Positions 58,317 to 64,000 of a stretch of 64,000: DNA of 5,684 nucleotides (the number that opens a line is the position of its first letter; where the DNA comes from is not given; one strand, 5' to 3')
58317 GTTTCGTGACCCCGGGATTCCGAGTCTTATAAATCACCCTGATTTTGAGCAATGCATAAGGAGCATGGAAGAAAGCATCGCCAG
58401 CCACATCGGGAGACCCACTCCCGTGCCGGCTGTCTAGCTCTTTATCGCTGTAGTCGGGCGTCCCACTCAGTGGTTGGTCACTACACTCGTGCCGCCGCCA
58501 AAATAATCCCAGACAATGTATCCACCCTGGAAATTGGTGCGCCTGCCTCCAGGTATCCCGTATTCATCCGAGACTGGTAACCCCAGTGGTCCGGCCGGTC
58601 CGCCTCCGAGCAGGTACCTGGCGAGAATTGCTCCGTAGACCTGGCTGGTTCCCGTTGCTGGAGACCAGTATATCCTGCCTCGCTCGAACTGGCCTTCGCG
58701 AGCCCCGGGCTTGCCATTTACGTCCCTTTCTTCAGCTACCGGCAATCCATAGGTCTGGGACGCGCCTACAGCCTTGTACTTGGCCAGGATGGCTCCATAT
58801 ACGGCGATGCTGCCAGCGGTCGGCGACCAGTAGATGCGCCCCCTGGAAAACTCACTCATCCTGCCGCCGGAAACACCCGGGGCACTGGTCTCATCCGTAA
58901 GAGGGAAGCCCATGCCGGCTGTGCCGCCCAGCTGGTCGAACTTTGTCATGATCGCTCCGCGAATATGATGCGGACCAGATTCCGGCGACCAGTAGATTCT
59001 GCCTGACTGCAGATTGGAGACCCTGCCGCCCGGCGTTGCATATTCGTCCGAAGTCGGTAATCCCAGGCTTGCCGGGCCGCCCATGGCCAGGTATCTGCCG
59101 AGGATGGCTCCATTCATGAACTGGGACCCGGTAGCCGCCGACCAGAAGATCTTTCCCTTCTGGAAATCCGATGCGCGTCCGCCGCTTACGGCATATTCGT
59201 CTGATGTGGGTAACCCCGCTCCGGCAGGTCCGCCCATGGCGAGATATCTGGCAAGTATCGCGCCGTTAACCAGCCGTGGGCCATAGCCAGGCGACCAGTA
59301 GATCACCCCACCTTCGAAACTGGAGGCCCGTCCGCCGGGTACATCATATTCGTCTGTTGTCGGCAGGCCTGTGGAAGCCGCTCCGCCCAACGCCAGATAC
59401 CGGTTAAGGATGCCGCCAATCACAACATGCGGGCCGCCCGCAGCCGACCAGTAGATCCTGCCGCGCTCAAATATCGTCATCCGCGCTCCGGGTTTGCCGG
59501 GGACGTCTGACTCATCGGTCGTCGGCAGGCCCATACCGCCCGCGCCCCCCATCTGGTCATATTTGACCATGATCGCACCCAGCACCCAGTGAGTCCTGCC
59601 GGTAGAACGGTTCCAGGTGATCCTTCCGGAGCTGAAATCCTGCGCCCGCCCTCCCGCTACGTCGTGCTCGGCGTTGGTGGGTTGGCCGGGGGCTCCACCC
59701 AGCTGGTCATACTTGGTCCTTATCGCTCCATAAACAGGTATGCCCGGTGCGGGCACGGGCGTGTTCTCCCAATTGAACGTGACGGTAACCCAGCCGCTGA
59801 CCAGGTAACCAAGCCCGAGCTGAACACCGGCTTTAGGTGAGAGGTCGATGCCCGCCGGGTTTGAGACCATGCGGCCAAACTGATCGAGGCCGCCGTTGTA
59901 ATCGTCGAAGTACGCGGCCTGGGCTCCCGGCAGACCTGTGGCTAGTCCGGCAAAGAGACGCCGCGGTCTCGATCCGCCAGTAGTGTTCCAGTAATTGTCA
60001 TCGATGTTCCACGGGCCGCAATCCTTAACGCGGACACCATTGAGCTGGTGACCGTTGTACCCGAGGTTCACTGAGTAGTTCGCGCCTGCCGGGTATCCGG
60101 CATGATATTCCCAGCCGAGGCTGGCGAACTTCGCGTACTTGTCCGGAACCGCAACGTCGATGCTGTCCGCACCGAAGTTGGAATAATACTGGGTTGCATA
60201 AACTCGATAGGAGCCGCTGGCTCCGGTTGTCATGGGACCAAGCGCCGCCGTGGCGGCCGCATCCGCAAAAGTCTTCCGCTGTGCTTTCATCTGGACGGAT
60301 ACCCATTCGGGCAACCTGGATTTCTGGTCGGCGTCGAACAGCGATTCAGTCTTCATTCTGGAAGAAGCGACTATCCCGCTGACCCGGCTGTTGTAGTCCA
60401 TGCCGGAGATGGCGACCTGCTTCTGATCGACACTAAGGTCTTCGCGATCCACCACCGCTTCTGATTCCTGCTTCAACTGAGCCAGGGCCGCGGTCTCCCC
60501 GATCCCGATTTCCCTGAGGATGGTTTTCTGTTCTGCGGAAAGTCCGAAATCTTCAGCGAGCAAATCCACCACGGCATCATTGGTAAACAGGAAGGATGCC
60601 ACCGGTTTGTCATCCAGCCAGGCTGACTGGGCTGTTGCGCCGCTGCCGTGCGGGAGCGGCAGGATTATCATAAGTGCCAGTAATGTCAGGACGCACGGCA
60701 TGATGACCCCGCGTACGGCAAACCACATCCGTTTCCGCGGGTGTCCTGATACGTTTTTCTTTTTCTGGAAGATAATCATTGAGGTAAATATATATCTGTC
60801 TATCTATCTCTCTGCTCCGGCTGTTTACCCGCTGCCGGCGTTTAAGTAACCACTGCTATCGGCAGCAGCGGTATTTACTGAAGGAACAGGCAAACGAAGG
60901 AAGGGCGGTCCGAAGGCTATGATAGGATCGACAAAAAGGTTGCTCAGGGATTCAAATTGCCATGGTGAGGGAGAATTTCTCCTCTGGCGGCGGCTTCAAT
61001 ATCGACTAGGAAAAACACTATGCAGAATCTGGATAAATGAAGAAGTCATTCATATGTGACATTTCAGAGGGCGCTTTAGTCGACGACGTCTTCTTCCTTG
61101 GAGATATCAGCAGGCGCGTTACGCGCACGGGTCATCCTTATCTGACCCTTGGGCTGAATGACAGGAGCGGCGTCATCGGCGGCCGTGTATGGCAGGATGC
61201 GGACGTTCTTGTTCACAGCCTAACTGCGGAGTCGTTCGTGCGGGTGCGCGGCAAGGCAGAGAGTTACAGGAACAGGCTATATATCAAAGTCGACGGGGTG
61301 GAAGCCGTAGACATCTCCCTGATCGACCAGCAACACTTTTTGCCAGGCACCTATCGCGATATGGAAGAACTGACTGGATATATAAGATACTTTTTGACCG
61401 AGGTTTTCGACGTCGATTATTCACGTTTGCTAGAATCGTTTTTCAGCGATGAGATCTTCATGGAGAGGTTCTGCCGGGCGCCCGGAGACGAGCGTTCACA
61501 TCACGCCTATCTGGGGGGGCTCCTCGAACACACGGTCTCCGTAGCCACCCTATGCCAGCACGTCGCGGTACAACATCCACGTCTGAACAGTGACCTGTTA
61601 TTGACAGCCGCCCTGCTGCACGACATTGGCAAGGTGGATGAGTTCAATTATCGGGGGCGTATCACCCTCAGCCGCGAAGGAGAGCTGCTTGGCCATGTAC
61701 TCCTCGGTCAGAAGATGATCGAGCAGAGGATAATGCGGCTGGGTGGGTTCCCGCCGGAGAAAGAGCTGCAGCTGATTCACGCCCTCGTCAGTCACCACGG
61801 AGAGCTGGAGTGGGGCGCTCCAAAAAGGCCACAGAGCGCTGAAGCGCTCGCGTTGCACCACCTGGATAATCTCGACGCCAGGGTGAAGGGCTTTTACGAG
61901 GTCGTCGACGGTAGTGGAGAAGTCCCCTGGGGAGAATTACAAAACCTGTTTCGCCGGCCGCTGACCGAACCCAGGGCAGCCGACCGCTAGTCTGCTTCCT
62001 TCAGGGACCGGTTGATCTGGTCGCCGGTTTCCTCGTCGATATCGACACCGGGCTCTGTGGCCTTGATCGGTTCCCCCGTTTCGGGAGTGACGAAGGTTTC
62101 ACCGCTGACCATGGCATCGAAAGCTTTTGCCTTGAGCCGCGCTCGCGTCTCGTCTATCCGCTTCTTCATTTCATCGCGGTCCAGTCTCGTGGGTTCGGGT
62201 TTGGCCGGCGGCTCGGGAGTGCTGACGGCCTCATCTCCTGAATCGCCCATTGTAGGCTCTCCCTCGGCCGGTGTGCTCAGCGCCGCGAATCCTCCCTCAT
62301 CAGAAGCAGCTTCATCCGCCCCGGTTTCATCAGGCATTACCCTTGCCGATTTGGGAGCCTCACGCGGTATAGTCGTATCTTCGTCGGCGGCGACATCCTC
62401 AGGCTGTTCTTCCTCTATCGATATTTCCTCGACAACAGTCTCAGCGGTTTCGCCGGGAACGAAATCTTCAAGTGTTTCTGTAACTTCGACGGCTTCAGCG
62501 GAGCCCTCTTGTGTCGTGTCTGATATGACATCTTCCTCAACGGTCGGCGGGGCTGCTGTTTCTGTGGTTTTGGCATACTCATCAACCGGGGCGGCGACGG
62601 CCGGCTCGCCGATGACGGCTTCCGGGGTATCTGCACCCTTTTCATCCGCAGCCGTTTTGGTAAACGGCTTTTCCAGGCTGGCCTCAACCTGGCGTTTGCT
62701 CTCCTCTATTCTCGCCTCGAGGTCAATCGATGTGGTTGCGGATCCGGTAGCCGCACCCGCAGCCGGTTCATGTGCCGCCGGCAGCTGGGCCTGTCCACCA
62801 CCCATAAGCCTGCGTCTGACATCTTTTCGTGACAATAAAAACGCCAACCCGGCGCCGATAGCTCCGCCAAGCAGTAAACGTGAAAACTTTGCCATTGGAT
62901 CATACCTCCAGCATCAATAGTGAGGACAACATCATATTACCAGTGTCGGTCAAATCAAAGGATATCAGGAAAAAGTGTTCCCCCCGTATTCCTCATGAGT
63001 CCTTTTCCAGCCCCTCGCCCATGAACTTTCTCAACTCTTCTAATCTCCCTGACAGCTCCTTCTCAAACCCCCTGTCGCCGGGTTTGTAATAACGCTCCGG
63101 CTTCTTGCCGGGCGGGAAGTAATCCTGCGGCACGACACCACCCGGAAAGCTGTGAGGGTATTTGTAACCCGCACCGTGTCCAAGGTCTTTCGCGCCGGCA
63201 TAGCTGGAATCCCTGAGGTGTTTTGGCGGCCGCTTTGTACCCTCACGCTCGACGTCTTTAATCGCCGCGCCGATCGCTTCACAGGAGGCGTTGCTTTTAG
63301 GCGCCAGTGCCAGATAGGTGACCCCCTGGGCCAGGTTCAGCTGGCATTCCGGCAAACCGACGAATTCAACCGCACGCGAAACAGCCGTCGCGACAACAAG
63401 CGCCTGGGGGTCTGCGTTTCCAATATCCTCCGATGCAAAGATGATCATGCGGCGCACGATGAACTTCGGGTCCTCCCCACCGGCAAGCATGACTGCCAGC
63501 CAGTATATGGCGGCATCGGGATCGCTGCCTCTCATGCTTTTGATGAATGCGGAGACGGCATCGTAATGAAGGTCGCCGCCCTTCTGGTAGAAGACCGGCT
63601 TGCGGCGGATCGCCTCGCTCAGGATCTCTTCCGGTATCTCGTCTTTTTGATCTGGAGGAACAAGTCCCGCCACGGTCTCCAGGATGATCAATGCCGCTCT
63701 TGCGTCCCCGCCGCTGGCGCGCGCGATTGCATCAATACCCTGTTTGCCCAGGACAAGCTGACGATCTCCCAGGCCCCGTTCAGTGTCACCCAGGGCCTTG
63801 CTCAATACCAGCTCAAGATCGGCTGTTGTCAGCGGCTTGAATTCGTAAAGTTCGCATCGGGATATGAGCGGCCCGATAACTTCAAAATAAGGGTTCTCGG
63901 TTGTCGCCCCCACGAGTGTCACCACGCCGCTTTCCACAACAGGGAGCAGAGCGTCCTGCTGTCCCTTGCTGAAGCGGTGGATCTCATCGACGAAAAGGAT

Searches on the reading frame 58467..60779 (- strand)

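Call 46: search_protein_families(library=pfam, proteins=[window:58467-60779:-], max_evalue=0.000001)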
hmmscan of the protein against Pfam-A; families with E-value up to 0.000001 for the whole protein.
window:58467-60779:- (770 aa): 1 family
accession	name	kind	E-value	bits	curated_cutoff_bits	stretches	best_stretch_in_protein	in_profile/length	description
PF08310.17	LGFP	-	1.5e-109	358.7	22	7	471-520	2-53/53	LGFP repeat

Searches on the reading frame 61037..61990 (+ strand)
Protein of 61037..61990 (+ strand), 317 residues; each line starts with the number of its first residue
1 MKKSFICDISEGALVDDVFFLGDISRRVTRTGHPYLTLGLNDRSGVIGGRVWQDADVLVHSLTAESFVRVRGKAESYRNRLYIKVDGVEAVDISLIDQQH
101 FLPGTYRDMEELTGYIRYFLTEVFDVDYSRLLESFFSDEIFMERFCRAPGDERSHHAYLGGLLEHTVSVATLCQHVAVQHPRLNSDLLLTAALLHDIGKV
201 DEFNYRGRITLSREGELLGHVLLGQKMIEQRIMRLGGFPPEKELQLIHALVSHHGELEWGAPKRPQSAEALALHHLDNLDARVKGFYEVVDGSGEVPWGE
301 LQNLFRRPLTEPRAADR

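Call 46: search_protein_families(library=pfam, proteins=[window:61037-61990:+], max_evalue=0.000001)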
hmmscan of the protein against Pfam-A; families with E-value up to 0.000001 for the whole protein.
window:61037-61990:+ (317 aa): 2 families
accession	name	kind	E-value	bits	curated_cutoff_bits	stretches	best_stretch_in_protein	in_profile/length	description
PF01966.28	HD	-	8.5e-15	55.5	22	1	163-281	2-115/116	HD domain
PF01336.31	tRNA_anti-codon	-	1e-06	29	27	0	26-89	9-73/75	OB-fold nucleic acid binding domain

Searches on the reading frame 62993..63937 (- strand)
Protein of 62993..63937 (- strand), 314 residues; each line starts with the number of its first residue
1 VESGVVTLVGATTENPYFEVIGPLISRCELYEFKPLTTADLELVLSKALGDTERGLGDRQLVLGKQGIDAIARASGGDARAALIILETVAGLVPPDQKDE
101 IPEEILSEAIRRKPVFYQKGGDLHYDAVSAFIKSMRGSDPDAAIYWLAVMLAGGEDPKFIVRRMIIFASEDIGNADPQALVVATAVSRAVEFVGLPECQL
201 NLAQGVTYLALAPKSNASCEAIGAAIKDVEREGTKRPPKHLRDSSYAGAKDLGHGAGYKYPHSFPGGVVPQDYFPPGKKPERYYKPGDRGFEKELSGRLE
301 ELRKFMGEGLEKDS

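Call 46: search_protein_families(library=pfam, proteins=[window:62993-63937:-], max_evalue=0.000001)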
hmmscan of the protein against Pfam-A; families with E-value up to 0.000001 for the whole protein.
window:62993-63937:- (314 aa): 2 families
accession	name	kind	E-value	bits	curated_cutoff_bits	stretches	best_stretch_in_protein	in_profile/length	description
PF12002.13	MgsA_C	-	2e-67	226.7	27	1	137-302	1-166/167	MgsA AAA+ ATPase C terminal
PF16193.11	AAA_assoc_2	-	2.1e-20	73.2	34.3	1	59-136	3-81/81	AAA C-terminal domain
